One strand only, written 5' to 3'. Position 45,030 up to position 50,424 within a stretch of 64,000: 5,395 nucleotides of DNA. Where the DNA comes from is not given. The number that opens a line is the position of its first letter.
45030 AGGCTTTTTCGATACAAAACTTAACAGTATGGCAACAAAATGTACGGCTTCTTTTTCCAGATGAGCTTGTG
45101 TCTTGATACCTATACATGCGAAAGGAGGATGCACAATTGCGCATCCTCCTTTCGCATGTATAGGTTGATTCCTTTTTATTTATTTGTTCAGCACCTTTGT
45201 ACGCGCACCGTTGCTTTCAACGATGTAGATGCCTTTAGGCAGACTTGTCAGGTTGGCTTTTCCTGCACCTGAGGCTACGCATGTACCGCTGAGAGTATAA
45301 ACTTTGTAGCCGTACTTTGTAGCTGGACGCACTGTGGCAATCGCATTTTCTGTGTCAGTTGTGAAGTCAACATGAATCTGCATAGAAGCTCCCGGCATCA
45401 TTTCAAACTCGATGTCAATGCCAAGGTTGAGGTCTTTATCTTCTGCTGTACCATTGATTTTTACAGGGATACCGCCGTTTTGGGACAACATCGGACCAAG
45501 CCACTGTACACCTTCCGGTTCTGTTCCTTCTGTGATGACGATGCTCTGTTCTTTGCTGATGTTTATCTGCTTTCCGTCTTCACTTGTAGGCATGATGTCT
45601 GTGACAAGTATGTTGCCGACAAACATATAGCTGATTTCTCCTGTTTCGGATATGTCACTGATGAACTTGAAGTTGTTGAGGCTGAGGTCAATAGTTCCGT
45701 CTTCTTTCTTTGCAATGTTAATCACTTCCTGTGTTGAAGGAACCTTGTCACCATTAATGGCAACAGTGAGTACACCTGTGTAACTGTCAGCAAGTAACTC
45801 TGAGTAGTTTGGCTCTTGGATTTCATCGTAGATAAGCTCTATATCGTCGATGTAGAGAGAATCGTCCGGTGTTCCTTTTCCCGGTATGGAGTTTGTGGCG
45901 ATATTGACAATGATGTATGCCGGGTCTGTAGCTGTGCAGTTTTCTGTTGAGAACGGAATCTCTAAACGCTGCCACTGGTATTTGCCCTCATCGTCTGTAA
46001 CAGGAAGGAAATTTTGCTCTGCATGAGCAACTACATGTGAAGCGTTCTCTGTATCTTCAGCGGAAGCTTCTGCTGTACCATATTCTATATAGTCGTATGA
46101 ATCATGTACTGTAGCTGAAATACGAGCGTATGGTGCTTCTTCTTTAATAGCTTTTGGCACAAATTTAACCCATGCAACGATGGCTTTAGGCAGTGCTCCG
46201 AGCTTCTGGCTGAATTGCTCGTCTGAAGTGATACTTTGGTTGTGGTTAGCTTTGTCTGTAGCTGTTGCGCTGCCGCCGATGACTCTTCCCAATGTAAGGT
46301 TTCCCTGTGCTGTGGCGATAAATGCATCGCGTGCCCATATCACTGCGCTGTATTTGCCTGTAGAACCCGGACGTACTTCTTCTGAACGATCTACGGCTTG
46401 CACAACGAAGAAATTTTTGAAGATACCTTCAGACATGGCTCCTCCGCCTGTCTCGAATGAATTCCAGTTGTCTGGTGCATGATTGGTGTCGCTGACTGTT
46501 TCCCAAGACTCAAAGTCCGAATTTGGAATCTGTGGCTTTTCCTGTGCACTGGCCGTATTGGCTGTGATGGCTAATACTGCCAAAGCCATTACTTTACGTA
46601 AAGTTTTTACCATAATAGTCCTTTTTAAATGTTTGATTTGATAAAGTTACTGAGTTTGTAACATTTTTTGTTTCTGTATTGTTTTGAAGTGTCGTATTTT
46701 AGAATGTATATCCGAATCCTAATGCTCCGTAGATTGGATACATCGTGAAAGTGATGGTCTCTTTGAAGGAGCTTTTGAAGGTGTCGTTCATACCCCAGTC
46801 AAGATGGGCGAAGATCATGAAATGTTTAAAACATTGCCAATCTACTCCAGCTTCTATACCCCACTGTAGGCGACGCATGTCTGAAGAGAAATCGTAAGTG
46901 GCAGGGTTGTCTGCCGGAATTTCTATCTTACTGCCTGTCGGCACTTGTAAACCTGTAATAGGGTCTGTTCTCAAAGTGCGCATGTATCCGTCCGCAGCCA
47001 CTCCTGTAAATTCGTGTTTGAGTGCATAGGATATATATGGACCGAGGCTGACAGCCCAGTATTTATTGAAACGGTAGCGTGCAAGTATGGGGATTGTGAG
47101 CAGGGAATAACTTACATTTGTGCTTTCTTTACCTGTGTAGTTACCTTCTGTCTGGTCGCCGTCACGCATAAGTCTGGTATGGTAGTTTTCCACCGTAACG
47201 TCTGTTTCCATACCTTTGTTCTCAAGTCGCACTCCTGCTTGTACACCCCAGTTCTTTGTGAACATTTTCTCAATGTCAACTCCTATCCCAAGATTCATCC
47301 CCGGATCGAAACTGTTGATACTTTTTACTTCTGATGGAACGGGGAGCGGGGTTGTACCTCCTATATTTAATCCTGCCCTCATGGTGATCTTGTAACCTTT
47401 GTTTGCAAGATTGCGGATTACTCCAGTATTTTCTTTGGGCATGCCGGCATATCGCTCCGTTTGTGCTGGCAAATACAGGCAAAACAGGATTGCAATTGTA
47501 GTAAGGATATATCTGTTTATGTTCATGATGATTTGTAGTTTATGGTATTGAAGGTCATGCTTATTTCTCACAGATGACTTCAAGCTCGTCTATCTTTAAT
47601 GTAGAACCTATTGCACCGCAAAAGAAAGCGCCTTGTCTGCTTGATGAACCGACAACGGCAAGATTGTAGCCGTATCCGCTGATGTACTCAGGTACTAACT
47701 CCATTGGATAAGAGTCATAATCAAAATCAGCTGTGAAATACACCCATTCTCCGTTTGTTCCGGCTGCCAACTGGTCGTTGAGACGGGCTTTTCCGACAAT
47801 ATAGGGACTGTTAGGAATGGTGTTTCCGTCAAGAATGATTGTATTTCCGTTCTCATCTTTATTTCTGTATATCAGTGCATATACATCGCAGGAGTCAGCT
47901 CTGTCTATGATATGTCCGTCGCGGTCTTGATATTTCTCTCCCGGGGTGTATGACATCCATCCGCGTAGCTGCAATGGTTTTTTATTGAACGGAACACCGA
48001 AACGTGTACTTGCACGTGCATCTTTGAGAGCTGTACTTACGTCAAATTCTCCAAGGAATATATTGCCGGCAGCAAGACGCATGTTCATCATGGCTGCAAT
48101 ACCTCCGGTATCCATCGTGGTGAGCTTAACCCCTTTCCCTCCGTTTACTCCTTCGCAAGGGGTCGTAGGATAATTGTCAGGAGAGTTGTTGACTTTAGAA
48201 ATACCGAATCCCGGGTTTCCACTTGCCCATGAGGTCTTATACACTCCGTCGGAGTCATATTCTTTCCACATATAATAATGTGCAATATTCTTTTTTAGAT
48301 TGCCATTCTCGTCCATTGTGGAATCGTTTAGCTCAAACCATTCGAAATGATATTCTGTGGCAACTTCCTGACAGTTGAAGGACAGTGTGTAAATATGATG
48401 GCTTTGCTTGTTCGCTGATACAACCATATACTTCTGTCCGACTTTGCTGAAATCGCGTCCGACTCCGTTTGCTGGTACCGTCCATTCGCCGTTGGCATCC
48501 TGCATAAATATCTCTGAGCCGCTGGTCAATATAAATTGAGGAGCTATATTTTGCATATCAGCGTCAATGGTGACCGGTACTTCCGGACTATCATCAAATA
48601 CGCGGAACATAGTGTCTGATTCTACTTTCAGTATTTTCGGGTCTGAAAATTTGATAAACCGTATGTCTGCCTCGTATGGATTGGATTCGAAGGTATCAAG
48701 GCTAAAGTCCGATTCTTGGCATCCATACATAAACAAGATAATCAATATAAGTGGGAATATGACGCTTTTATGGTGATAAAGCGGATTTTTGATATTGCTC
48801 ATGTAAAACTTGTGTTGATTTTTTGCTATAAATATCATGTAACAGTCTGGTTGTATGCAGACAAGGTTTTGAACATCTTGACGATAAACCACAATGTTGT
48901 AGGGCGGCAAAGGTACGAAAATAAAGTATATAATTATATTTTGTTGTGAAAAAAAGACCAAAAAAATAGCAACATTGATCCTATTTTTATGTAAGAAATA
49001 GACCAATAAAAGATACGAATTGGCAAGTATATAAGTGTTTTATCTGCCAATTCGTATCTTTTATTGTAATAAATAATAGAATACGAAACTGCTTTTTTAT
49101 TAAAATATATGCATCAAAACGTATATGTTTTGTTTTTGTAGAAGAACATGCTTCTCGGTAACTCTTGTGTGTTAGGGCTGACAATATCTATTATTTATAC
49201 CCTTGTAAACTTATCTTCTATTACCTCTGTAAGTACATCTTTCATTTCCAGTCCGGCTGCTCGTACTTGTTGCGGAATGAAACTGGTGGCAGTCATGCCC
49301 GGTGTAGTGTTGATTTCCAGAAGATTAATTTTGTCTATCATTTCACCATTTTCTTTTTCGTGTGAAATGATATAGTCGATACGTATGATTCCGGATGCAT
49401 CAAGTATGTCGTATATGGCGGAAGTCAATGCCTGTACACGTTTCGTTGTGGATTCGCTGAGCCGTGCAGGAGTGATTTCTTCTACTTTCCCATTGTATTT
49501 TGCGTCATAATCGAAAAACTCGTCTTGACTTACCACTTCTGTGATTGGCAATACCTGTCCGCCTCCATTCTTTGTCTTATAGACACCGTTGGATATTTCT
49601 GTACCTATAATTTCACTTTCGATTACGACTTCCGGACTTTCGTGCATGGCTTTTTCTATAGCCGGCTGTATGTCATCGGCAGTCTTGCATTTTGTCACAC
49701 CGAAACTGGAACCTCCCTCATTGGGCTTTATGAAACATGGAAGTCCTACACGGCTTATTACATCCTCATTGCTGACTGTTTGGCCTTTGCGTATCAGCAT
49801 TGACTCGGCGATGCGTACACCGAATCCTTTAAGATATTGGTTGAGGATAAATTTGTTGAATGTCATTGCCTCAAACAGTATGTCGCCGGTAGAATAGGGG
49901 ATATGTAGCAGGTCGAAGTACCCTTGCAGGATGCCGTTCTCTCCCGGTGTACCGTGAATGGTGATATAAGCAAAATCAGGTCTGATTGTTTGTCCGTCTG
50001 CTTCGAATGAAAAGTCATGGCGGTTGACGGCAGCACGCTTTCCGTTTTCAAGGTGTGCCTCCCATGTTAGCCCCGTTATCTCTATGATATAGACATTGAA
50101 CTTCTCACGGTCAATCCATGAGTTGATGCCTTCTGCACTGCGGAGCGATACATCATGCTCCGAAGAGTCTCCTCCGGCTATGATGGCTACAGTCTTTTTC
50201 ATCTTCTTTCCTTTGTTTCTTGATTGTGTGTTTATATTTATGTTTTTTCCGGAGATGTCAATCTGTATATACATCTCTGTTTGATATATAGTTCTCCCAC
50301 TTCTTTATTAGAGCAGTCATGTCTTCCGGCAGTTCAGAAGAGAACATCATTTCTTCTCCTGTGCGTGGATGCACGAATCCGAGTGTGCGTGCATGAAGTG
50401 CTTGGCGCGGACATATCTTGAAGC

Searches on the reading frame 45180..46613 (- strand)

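Call 77: search_protein_families(library=pfam, proteins=[window:45180-46613:-], max_evalue=0.00001)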
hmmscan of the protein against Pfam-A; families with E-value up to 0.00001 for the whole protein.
window:45180-46613:- (477 aa): 2 families
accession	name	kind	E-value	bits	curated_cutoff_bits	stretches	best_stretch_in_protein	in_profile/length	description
PF13944.12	Calycin_like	-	8.8e-22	78.1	30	1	275-419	2-123/124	Calycin-like beta-barrel domain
PF13201.12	PCMD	-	6.3e-06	26.5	28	0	36-261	15-234/234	Putative carbohydrate metabolism domain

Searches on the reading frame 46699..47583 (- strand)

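Call 77: search_protein_families(library=pfam, proteins=[window:46699-47583:-], max_evalue=0.00001)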
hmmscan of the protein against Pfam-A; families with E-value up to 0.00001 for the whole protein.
window:46699-47583:- (294 aa): 2 families
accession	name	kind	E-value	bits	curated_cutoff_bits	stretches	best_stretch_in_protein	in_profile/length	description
PF13568.12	OMP_b-brl_2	-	2.1e-28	100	27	1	62-270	7-175/175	Outer membrane protein beta-barrel domain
PF13505.12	OMP_b-brl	-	5.4e-06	27.1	28.7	0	94-270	42-157/175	Outer membrane protein beta-barrel domain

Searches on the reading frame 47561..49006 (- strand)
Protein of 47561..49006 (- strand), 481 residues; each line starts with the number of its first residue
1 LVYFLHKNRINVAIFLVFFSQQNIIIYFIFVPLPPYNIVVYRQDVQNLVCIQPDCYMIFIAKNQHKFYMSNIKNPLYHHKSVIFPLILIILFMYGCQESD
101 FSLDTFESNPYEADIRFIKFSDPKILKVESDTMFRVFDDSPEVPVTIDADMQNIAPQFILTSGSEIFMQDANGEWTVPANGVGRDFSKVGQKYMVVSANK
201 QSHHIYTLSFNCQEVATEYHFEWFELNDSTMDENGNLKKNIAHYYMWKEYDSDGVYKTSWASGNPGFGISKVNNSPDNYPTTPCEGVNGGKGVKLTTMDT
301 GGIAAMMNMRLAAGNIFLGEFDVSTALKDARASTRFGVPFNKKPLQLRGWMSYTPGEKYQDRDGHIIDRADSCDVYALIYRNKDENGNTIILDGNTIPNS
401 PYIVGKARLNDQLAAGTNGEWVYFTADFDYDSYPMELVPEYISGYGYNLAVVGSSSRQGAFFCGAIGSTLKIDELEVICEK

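Call 77: search_protein_families(library=pfam, proteins=[window:47561-49006:-], max_evalue=0.00001)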
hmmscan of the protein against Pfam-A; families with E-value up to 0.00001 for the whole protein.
window:47561-49006:- (481 aa): 1 family
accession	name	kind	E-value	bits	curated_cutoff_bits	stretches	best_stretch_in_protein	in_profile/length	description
PF13201.12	PCMD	-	2.7e-65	220.8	28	1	239-478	11-234/234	Putative carbohydrate metabolism domain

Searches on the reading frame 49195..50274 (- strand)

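Call 77: search_protein_families(library=pfam, proteins=[window:49195-50274:-], max_evalue=0.00001)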
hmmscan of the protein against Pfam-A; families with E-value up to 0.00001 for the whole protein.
window:49195-50274:- (359 aa): 4 families
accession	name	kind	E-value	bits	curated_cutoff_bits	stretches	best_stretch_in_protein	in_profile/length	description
PF07478.18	Dala_Dala_lig_C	-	5.1e-45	153.9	24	1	149-353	3-204/204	D-ala D-ala ligase C-terminus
PF01820.27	Dala_Dala_lig_N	-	4e-20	73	34.6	1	29-128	2-119/121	D-ala D-ala ligase N-terminus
PF02222.28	ATP-grasp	-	3.8e-09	36.9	27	1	148-301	3-147/179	ATP-grasp domain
PF13535.11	ATP-grasp_4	-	6.1e-08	32.9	27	1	177-288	2-121/160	ATP-grasp domain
